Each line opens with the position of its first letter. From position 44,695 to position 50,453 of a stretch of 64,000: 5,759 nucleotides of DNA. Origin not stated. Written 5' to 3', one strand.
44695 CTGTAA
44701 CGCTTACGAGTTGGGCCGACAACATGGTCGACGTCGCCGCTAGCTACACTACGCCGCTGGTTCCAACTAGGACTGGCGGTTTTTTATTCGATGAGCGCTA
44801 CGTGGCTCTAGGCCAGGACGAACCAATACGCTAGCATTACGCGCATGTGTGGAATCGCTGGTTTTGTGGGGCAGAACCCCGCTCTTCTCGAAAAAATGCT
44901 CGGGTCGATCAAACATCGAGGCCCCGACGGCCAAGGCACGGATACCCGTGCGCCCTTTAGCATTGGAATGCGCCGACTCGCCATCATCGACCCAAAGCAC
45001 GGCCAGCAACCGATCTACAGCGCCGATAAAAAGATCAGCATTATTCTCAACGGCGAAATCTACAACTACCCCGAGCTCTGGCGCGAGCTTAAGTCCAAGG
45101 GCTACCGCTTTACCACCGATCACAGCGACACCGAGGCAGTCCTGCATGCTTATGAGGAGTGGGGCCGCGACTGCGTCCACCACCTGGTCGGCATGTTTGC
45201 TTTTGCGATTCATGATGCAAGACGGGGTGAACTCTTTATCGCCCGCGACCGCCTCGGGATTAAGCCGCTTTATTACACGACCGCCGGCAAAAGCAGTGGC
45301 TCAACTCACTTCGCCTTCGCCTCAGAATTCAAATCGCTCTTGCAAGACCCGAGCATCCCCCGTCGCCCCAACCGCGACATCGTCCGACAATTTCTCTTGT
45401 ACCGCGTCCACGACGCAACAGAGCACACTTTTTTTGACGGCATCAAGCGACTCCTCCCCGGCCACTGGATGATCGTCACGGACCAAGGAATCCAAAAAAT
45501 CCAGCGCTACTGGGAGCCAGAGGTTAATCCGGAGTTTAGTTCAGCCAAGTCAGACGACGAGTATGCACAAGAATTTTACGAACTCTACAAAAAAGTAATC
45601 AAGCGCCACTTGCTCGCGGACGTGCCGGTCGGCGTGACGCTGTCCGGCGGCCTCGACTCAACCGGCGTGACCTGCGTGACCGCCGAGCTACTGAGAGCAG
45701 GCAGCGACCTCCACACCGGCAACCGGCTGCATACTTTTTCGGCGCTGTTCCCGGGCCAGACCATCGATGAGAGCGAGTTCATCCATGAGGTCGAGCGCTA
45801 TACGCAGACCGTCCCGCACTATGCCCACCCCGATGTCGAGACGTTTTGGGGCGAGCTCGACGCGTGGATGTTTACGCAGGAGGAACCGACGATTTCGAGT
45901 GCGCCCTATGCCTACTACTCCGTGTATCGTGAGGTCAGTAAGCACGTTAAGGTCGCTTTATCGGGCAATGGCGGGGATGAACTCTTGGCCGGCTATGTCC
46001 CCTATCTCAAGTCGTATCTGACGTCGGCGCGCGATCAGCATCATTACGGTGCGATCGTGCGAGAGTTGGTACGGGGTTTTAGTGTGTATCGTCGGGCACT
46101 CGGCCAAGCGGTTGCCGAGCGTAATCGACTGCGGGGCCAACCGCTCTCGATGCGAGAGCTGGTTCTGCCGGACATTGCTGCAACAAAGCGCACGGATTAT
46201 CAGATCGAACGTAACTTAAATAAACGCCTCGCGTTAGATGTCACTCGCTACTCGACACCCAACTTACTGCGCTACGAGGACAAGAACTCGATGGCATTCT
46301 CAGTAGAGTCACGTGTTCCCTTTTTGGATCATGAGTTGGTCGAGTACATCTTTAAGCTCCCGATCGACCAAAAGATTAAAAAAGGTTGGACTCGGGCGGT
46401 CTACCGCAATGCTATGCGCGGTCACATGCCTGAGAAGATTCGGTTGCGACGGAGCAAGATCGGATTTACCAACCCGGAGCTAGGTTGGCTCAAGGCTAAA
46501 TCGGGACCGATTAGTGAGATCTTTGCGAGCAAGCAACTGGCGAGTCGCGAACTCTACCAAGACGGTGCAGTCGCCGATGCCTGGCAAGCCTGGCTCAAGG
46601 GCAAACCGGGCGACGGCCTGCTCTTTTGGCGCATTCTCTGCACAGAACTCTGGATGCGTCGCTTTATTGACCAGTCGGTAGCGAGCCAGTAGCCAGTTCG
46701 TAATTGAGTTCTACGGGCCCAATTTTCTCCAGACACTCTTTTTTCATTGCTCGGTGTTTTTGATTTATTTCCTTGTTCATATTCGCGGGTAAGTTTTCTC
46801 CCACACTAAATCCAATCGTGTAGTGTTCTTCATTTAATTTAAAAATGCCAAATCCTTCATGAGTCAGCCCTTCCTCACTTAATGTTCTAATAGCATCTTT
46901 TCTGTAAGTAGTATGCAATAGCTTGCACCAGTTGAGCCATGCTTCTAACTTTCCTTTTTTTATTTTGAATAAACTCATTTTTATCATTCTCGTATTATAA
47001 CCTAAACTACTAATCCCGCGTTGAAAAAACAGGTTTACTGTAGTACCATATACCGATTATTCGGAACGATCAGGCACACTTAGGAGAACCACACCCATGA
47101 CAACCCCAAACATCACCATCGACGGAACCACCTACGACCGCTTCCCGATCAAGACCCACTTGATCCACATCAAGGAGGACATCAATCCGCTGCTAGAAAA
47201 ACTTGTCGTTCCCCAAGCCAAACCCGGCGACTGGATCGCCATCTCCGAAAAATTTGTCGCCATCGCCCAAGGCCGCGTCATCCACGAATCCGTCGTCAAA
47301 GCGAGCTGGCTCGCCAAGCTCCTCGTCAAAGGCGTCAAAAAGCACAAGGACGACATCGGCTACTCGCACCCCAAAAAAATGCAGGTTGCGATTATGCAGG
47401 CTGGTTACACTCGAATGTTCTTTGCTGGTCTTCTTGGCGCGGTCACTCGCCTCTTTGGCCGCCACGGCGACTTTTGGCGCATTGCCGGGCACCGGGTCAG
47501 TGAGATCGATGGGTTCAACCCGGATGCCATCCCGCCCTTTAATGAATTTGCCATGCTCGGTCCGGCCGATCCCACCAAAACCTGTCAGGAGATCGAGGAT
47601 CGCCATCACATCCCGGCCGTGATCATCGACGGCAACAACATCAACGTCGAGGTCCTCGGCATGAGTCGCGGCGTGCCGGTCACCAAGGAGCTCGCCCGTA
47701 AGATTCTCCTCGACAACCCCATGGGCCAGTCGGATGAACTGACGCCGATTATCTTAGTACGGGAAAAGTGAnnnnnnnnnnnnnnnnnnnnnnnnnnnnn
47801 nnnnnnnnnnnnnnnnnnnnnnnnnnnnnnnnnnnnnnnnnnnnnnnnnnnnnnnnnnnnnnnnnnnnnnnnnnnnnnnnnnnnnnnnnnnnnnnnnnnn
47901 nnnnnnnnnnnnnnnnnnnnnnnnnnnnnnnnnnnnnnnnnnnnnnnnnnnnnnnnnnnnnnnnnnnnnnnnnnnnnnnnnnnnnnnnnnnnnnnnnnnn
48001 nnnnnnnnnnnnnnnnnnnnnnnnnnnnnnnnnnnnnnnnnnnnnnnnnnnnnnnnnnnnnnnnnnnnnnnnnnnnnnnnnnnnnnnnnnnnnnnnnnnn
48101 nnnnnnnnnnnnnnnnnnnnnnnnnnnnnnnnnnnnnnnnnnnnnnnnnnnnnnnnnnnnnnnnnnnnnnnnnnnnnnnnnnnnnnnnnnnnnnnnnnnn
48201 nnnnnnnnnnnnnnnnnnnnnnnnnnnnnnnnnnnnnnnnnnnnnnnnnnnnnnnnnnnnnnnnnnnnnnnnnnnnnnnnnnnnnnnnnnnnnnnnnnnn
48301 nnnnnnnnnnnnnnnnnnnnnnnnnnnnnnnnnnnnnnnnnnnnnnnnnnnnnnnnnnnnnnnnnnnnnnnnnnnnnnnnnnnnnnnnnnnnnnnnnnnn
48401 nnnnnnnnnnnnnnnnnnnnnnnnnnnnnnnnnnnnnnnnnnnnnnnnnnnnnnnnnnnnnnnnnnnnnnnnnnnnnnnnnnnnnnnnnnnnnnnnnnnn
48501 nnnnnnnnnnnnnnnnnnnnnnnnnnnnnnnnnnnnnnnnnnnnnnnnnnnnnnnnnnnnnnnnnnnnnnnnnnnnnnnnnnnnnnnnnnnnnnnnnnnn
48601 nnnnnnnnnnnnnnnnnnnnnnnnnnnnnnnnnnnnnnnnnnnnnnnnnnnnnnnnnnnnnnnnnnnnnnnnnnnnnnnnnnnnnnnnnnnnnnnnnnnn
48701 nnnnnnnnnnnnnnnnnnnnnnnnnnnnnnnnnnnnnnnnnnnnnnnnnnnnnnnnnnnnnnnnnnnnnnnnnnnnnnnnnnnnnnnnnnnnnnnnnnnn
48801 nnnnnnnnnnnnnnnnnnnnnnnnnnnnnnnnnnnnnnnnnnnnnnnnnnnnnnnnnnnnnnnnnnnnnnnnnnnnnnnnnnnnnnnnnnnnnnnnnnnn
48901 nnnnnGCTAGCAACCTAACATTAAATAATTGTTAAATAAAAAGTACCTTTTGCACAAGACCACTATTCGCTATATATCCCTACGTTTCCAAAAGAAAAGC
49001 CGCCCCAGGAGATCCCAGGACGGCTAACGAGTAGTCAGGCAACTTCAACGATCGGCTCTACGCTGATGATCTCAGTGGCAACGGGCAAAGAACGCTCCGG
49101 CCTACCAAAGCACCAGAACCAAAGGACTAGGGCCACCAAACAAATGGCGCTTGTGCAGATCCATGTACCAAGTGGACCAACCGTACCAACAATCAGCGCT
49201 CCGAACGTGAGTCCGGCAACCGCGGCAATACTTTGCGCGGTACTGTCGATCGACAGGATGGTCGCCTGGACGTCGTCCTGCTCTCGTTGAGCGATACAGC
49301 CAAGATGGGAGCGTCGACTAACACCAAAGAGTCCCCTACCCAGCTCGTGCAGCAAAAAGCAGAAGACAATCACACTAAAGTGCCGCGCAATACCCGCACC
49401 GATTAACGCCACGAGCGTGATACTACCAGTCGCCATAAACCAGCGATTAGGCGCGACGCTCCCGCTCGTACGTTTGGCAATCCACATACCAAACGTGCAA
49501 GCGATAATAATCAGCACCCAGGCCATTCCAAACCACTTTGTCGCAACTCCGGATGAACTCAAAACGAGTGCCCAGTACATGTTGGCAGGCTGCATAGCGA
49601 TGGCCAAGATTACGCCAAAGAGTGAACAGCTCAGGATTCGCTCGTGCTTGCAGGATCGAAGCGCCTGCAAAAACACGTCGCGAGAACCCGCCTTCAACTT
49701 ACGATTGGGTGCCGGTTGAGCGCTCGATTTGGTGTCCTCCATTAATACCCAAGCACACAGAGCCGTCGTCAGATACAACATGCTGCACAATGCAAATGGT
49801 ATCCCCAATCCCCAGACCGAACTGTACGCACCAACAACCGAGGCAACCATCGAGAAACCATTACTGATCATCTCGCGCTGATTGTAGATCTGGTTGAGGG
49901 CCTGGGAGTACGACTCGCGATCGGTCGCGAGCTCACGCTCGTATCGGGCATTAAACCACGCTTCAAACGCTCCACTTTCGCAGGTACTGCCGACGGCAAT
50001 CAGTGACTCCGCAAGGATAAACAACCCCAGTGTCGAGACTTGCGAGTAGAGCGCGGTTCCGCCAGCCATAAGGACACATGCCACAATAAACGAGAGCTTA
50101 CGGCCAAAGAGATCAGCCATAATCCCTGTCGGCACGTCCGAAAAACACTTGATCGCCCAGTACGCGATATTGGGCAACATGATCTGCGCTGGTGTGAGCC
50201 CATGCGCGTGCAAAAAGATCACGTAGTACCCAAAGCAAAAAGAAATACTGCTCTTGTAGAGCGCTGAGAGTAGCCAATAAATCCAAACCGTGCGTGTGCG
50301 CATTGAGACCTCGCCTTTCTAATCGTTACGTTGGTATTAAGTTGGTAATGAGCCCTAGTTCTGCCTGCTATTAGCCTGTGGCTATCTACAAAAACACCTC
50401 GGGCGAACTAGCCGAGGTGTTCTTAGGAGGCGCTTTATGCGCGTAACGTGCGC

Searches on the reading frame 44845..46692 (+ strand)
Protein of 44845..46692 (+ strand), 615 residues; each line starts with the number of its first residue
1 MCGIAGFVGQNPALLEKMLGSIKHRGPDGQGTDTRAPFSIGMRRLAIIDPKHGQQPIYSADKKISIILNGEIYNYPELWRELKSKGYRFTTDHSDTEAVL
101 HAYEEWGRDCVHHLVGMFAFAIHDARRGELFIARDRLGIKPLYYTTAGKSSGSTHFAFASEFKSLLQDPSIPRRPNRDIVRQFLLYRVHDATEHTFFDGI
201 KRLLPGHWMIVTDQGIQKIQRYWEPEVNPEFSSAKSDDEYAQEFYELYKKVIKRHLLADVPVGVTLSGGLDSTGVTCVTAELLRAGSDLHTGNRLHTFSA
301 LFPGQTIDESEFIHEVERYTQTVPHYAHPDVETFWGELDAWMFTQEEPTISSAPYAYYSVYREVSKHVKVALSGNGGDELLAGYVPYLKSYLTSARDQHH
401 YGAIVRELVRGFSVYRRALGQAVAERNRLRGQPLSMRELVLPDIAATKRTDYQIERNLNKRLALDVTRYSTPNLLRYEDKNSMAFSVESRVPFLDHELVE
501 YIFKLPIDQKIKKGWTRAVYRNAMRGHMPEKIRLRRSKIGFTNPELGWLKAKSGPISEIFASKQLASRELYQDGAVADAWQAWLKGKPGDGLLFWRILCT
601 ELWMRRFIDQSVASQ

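Call 9: search_protein_families(library=pfam, proteins=[window:44845-46692:+], max_evalue=0.001)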
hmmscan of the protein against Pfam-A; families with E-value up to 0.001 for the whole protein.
window:44845-46692:+ (615 aa): 3 families
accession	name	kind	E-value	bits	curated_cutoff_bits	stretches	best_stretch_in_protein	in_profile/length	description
PF00733.27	Asn_synthase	-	6.2e-69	233.8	21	1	246-605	4-354/354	Asparagine synthase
PF13537.11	GATase_7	-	7.4e-45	152.4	25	1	43-167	2-123/123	Glutamine amidotransferase domain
PF13522.11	GATase_6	-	2.1e-37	128.5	27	1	27-161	1-130/130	Glutamine amidotransferase domain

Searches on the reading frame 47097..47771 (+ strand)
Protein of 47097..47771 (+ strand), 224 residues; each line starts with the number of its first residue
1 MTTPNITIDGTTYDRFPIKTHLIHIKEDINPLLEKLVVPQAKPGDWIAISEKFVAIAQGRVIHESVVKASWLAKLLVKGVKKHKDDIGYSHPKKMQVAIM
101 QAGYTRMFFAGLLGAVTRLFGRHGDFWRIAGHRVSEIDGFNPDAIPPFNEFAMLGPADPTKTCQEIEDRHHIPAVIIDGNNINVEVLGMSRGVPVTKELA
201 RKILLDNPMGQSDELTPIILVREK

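Call 9: search_protein_families(library=pfam, proteins=[window:47097-47771:+], max_evalue=0.001)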
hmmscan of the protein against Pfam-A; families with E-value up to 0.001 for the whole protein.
window:47097-47771:+ (224 aa): 1 family
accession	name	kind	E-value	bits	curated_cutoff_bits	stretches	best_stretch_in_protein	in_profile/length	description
PF01996.21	F420_ligase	-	2.2e-07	31.1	25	1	18-101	2-80/218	F420-0:Gamma-glutamyl ligase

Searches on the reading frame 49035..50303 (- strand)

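Call 9: search_protein_families(library=pfam, proteins=[window:49035-50303:-], max_evalue=0.001)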
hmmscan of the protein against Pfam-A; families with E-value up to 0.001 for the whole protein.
window:49035-50303:- (422 aa): 2 families
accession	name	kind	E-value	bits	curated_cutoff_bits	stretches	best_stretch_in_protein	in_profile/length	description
PF07690.21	MFS_1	-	1.1e-14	54.6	33.4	2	24-324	16-309/347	Major Facilitator Superfamily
PF12832.13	MFS_1_like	-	6.3e-05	22.6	25.2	1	15-333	10-325/373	MFS_1 like family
